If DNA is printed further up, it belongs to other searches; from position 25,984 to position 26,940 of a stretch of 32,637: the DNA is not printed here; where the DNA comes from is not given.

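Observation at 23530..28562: tRNA-anchored block of nucleic-acid end-processing genes: stand-alone RtcB, HNH-membrane pair, Ku + small ORF, without LigD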

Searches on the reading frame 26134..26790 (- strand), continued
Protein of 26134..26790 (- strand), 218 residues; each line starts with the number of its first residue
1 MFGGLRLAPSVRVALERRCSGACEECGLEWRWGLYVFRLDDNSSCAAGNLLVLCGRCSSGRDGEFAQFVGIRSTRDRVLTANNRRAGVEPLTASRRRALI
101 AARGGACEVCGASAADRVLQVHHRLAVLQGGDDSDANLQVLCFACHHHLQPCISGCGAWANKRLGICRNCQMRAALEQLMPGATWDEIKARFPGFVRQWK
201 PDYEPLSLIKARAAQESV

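Call 35: find_encoding_contigs(protein=P0022, flank=5000, max_places=7)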
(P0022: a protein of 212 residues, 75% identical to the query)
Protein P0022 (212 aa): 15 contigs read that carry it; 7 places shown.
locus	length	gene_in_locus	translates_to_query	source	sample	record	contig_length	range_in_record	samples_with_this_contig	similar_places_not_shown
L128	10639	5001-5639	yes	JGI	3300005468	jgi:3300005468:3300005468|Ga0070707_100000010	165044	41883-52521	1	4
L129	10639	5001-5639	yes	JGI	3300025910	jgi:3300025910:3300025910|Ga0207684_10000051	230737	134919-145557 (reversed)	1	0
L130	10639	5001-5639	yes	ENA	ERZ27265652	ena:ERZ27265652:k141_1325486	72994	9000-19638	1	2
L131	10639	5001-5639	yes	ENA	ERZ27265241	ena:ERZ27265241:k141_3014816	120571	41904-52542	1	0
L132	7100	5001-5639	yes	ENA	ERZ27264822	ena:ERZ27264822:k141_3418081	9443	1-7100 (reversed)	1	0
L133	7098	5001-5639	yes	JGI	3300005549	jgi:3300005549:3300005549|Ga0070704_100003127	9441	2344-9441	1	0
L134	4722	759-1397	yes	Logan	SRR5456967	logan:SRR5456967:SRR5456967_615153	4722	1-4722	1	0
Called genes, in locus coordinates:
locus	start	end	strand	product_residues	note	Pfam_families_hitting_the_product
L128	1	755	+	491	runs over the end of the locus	PF13424:TPR_12 (faint)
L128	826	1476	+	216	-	PF05724:TPMT (weak), PF03848:TehB, PF13489:Methyltransf_23, PF13847:Methyltransf_31, PF08241:Methyltransf_11, PF08242:Methyltransf_12, PF13649:Methyltransf_25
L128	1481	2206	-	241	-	PF01553:Acyltransferase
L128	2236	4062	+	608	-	PF07287:AtuA, PF23544:AtuA_ferredoxin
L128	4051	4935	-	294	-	PF02735:Ku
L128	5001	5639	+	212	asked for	PF01844:HNH, PF14279:HNH_5 (weak)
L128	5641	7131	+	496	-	PF00370:FGGY_N, PF02782:FGGY_C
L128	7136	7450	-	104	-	-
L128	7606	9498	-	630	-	PF07690:MFS_1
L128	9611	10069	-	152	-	PF12802:MarR_2, PF01047:MarR, PF13463:HTH_27 (weak), PF25213:HVO_A0261_N (weak)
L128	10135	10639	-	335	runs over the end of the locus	PF02322:Cyt_bd_oxida_II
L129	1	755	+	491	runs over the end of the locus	PF13424:TPR_12 (faint)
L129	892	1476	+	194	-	PF05724:TPMT (weak), PF03848:TehB, PF13489:Methyltransf_23, PF13847:Methyltransf_31, PF08241:Methyltransf_11, PF08242:Methyltransf_12, PF13649:Methyltransf_25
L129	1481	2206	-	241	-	PF01553:Acyltransferase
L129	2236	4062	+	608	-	PF07287:AtuA, PF23544:AtuA_ferredoxin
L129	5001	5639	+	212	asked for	PF01844:HNH, PF14279:HNH_5 (weak)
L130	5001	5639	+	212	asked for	PF01844:HNH, PF14279:HNH_5 (weak)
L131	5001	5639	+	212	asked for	PF01844:HNH, PF14279:HNH_5 (weak)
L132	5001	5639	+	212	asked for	PF01844:HNH, PF14279:HNH_5 (weak)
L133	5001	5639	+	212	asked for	PF01844:HNH, PF14279:HNH_5 (weak)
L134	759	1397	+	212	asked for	PF01844:HNH, PF14279:HNH_5 (weak)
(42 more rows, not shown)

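Call 37: find_encoding_contigs(protein=P0001, flank=5000, max_places=4)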
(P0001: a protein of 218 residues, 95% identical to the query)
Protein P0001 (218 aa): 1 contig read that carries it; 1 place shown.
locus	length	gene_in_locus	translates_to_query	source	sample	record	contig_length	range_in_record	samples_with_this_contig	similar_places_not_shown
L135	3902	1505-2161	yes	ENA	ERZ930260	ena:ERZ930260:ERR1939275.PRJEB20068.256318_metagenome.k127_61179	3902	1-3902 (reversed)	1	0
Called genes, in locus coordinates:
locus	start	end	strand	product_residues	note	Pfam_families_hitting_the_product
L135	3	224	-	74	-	?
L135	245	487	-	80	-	-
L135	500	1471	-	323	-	PF02735:Ku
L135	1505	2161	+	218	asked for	PF01844:HNH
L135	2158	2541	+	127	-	-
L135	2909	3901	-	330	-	?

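Call 38: find_encoding_contigs(protein=P0013, flank=6000, max_places=3)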
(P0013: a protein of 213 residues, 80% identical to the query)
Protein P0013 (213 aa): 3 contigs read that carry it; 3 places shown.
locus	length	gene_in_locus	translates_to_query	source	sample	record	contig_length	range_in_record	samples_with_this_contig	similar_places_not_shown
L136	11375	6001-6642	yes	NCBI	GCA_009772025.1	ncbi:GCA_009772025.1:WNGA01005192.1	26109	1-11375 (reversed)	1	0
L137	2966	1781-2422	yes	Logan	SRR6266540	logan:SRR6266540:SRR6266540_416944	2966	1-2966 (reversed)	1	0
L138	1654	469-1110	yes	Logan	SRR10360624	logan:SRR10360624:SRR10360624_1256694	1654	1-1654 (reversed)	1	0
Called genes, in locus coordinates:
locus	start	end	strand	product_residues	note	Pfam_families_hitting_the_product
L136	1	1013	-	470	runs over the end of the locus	PF01654:Cyt_bd_oxida_I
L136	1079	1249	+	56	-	PF00232:Glyco_hydro_1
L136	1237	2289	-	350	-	PF00005:ABC_tran, PF13304:AAA_21 (faint), PF03459:TOBE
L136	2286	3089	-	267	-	PF00528:BPD_transp_1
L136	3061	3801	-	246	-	PF01547:SBP_bac_1, PF13531:SBP_bac_11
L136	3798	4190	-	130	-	PF12728:HTH_17, PF00376:MerR, PF03459:TOBE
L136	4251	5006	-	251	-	PF00962:A_deaminase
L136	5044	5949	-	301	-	PF02735:Ku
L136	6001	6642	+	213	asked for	PF01844:HNH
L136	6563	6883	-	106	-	-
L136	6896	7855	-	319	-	PF00355:Rieske, PF19112:VanA_C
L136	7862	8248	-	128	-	PF00571:CBS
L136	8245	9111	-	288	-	PF03976:PPK2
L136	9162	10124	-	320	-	PF00291:PALP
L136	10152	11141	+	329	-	PF00296:Bac_luciferase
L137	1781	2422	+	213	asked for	PF01844:HNH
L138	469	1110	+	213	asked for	PF01844:HNH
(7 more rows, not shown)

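Call 53: predict_structure(alignment_id=A2)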
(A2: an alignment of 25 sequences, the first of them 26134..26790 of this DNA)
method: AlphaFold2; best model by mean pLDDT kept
length: 218 residues; sequences in the alignment: 25
mean_pLDDT: 87.9   pTM: 0.59
mean pLDDT of the five models: 87.9, 84.8, 84.3, 82.0, 76.7
residues with pLDDT >= 90: 127; 70-90: 74; 50-70: 13; < 50: 4
segments of 3 or more residues with pLDDT < 50: none
pLDDT, mean of each block of 10 residues (from residue 1): 72 86 85 86 90 90 82 80 94 92 96 93 96 97 92 91 90 93 94 89 84 52
secondary structure, 60 per line:
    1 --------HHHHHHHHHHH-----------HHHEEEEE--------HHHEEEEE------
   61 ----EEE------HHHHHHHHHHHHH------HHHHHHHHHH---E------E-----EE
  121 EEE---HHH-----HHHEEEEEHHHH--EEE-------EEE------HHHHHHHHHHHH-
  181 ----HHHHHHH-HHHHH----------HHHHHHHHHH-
elements in order: H9-19 E34-38 E50-54 E65-67 H74-86 H93-102 E119-123 E138-142 H143-146 E149-151 E159-161 H168-179 H185-191 H193-197 H208-217

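Call 56: fold_search(model_id=the predicted structure, library=pdb)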
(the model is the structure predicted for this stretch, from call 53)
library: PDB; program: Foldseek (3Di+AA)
matches with E <= 10: 121; with E <= 0.001: 0
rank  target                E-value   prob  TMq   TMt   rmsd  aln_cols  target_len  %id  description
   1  9nlg_D                1.3e-02  1.00  0.23  0.15   7.8        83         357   17  CBASS Pseudomonas syringae Cap5 tetramer with 3'2'-c-GAMP cyclic dinucleotide ligand (His56Ala mutant without Mg2+ ion (released 2025-06-18)
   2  9nlg_B                3.9e-02  0.98  0.25  0.16  12.1       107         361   18  CBASS Pseudomonas syringae Cap5 tetramer with 3'2'-c-GAMP cyclic dinucleotide ligand (His56Ala mutant without Mg2+ ion (released 2025-06-18)
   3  8fm1_C                4.1e-02  0.85  0.23  0.15  12.5       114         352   18  Structure of CBASS Cap5 from Pseudomonas syringae in the absence of a ligand (apo form dimer) (released 2024-02-07)
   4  9dif_B                5.7e-02  1.00  0.24  0.15   3.3        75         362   17  CBASS Pseudomonas syringae Cap5 tetramer with DNA duplex and 3'2'-c-GAMP cyclic dinucleotide ligand (released 2025-06-18)
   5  8fm1_A                6.0e-02  1.00  0.23  0.15   2.7        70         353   18  Structure of CBASS Cap5 from Pseudomonas syringae in the absence of a ligand (apo form dimer) (released 2024-02-07)
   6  8fmh_D                6.4e-02  1.00  0.23  0.15   3.2        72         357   17  Structure of CBASS Cap5 from Pseudomonas syringae as an activated tetramer with the cyclic dinucleotide 3'2'-c-dGAMP l (released 2024-02-07)
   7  9dih_B                6.4e-02  0.99  0.25  0.15   3.0        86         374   16  CBASS Pseudomonas syringae Cap5 tetramer with DNA duplex and 3'2'-c-diAMP cyclic dinucleotide ligand (released 2025-06-18)
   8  8fmf_D                7.3e-02  1.00  0.23  0.14   2.5        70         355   17  Structure of CBASS Cap5 from Pseudomonas syringae as an activated tetramer with the cyclic dinucleotide 3'2'-c-diAMP l (released 2024-02-07)
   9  4h9d_A                7.3e-02  0.98  0.24  0.49   6.8        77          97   21  Crystal Structure of Mn-dependent Gme HNH nicking endonuclease from Geobacter metallireducens GS-15, Northeast Structu (released 2012-10-10)
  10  8fm1_K                8.3e-02  0.85  0.22  0.14  12.8       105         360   17  Structure of CBASS Cap5 from Pseudomonas syringae in the absence of a ligand (apo form dimer) (released 2024-02-07)
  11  8fmg_H                8.8e-02  0.99  0.23  0.15   2.9        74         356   18  Structure of CBASS Cap5 from Pseudomonas syringae as an activated tetramer with the cyclic dinucleotide 3'2'-c-diAMP l (released 2024-02-07)
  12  8fmg_L                8.8e-02  0.98  0.23  0.15   3.6        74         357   18  Structure of CBASS Cap5 from Pseudomonas syringae as an activated tetramer with the cyclic dinucleotide 3'2'-c-diAMP l (released 2024-02-07)
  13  9w04_A                1.0e-01  0.51  0.20  0.15  14.0       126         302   15  Cryo-EM structure of TasH-tigRNA-dsDNA complex (released 2026-03-11)
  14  8fm1_B                1.1e-01  0.99  0.25  0.16   2.7        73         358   20  Structure of CBASS Cap5 from Pseudomonas syringae in the absence of a ligand (apo form dimer) (released 2024-02-07)
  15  8fm1_D                1.2e-01  0.57  0.22  0.14  12.5       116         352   20  Structure of CBASS Cap5 from Pseudomonas syringae in the absence of a ligand (apo form dimer) (released 2024-02-07)
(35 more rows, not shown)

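Call 62: search_protein_families(library=pfam, proteins=[L036:6704-7603:-], max_evalue=0.001)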
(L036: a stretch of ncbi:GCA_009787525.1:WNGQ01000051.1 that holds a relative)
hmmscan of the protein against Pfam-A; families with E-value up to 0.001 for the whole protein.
L036:6704-7603:- (299 aa): 0 families

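Call 70: find_encoding_contigs(protein=P0062, flank=5000, max_places=2)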
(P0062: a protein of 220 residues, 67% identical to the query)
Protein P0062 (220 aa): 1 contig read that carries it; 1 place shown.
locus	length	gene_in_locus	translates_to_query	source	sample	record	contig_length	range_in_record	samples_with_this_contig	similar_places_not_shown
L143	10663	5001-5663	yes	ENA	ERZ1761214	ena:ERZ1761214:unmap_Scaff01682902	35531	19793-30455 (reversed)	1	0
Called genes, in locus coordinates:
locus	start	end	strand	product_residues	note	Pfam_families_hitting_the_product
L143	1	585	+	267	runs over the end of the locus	PF00005:ABC_tran, PF02463:SMC_N (faint), PF13401:AAA_22 (faint)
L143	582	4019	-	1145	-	PF00873:ACR_tran, PF02355:SecD_SecF_C (faint)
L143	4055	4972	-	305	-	PF02735:Ku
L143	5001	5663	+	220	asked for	PF01844:HNH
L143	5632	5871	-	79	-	-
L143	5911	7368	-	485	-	PF02133:Transp_cyt_pur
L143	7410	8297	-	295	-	PF00294:PfkB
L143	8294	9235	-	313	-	PF03747:ADP_ribosyl_GH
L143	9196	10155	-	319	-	PF00355:Rieske, PF19112:VanA_C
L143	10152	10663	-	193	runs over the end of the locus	PF07883:Cupin_2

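Call 79: find_related_loci(query=A2, collection=viral_contigs, flank=5000)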
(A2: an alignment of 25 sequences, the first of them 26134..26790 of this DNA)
Query A2 (218 aa) in viral_contigs; peptide patterns used: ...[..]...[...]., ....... (x = any residue, [..] = any of these).
76 stretches matched a pattern; 3 encode a relative of the query (tblastn E <= 1e-3); 3 distinct loci.
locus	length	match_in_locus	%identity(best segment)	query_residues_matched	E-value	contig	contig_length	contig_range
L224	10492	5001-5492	24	13-165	1e-6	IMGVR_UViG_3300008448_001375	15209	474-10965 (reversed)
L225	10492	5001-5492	24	13-165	1e-6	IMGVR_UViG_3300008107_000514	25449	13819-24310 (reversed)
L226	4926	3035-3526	23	13-165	4e-6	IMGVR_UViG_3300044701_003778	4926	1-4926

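Call 82: search_dna_similar(query=window:26134-26790:-, collection=plasmids, mode=protein, max_rows=12)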
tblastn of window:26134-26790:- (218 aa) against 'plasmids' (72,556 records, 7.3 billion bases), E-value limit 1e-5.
No match.
